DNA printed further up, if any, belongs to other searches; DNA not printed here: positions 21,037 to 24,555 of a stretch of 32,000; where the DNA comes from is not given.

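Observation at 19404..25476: Candidate novel defence system: split Upf1-like helicase plus single-HKD PLD nuclease (divergent Mokosh-type-I-like pair)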

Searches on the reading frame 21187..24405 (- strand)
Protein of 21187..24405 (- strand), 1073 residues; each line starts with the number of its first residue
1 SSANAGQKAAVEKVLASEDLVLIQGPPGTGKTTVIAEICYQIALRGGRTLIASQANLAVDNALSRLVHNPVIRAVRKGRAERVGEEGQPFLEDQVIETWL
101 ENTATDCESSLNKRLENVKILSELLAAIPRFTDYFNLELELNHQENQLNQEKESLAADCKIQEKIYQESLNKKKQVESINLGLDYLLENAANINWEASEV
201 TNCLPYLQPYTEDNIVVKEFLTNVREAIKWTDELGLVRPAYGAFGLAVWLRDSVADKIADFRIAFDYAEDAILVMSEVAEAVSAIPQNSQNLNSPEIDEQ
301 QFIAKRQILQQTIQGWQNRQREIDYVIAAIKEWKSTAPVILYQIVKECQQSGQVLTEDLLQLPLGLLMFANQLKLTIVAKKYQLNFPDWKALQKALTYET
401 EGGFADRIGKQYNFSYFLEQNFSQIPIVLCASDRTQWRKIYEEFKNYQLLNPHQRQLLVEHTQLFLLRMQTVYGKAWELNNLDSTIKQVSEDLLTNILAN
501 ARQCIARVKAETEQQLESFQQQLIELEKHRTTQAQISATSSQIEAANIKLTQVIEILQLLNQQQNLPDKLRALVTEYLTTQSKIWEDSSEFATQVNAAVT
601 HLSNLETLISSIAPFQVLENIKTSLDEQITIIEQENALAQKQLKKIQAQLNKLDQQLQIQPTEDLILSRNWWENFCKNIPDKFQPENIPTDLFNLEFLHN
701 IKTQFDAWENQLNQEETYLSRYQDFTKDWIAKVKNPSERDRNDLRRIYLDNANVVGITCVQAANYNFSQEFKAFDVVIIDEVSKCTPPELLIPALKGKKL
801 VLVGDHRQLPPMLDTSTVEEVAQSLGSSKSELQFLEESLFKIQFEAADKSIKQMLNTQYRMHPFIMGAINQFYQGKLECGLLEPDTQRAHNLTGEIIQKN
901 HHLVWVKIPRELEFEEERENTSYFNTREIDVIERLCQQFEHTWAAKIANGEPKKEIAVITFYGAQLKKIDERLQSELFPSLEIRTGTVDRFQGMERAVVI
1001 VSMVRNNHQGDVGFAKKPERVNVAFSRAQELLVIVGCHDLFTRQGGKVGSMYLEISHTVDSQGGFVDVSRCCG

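Call 72: predict_structure(alignment_id=A6)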
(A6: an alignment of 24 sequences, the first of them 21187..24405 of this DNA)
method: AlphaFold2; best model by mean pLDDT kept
length: 1073 residues; sequences in the alignment: 24
mean_pLDDT: 66.2   pTM: 0.34
mean pLDDT of the five models: 66.2, 63.0, 62.4, 61.3, 56.2
residues with pLDDT >= 90: 52; 70-90: 528; 50-70: 198; < 50: 295
segments of 3 or more residues with pLDDT < 50: 1-95, 286-297, 402-410, 424-426, 530-541, 750-763, 765-767, 779-786, 794-901, 911-923, 1006-1015
pLDDT, mean of each block of 10 residues (from residue 1): 33 28 29 45 41 35 33 28 27 50 71 88 91 90 85 85 87 85 80 65 68 80 89 84 83 86 88 84 48 41 76 83 86 84 79 70 83 71 54 58 45 56 51 65 69 71 69 61 70 81 85 84 69 41 65 88 85 87 83 90 90 85 86 88 88 76 88 89 79 86 89 87 77 69 55 48 49 51 47 47 34 30 37 33 31 29 41 34 29 39 71 42 63 86 80 85 76 83 77 69 60 52 68 79 64 73 70 45
secondary structure, 60 per line:
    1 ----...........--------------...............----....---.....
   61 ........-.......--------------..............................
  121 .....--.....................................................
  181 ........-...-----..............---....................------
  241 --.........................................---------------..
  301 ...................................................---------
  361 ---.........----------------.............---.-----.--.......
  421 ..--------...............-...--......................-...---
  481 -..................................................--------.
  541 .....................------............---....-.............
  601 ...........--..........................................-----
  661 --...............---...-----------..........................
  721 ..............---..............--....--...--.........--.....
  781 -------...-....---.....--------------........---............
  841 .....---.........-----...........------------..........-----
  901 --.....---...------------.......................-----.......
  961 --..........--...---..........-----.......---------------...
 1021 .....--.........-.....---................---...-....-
elements in order (helices of 4 or more, strands of 3 or more residues): H5-15 H30-44 E49-52 H56-68 H70-76 H91-125 H128-188 H198-211 H215-234 H243-283 H299-351 H364-372 H389-401 H414-422 H431-445 H452-473 H482-531 H540-561 H568-579 H583-586 H588-611 H614-655 H663-677 H695-734 H738-751 E754-757 H765-773 E776-780 H792-795 E799-803 H818-825 H829-845 H849-857 H863-873 H886-895 E903-907 H926-948 E954-960 H963-972 E981-987 E996-1002 H1018-1025 E1028-1036 H1038-1042 H1046-1061 E1065-1067 H1069-1072

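Call 76: fold_search(model_id=the predicted structure, library=pdb)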
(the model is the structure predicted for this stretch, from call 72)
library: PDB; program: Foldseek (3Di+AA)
matches with E <= 10: 533; with E <= 0.001: 41
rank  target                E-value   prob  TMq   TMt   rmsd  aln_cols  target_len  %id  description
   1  5ean_A                1.1e-08  1.00  0.14  0.14  19.6       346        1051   26  Crystal structure of Dna2 in complex with a 5' overhang DNA (released 2015-11-18)
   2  4b3g_B                1.8e-08  1.00  0.14  0.23  25.7       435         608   22  crystal structure of Ighmbp2 helicase in complex with RNA (released 2012-09-26)
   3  8ftm_B                3.1e-08  1.00  0.15  0.21  28.5       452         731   21  Setx-ssRNA-ADP-SO4 complex (released 2023-10-25)
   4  4b3f                  5.8e-08  1.00  0.14  0.23  25.7       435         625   22  crystal structure of Ighmbp2 helicase (released 2012-09-26)
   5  5eax_A                7.2e-08  1.00  0.14  0.15  20.5       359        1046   25  Crystal structure of Dna2 in complex with an ssDNA (released 2015-11-18)
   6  8rd3_A                7.8e-08  1.00  0.13  0.22  23.1       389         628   24  Crystal structure of Saccharomyces cerevisiae Nmd4 protein bound to Upf1 helicase domain (released 2024-08-14)
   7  5eaw_A                1.0e-07  1.00  0.14  0.14  21.1       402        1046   22  Crystal structure of Dna2 nuclease-helicase (released 2015-11-18)
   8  2xzl_A                1.7e-07  1.00  0.14  0.19  22.3       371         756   25  Upf1-RNA complex (released 2011-03-30)
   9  8ftm_A                1.7e-07  1.00  0.15  0.21  27.6       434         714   21  Setx-ssRNA-ADP-SO4 complex (released 2023-10-25)
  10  8fth                  2.3e-07  1.00  0.13  0.11  26.5       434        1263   20  Chaetomium thermophilum SETX - NPPC internal deletion (released 2023-10-25)
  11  8rao_O                2.8e-07  1.00  0.14  0.21  23.7       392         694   20  Structure of Sen1-ADP.BeF3-RNA complex (released 2024-10-30)
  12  4b3g_A                3.6e-07  1.00  0.13  0.22  25.3       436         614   22  crystal structure of Ighmbp2 helicase in complex with RNA (released 2012-09-26)
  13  9q9z                  3.8e-07  1.00  0.14  0.18  25.6       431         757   21  Cryo-EM structure of the helicase core of ZNFX1 (released 2025-09-03)
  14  8ram_O                4.5e-07  1.00  0.14  0.21  23.8       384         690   21  Structure of Sen1 bound RNA Polymerase II pre-termination complex (released 2024-10-30)
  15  9qdq_A                5.7e-07  1.00  0.14  0.18  21.0       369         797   26  Cryo-EM structure of Upf1-Nmd4-Ebs1 in complex with RNA (released 2025-10-22)
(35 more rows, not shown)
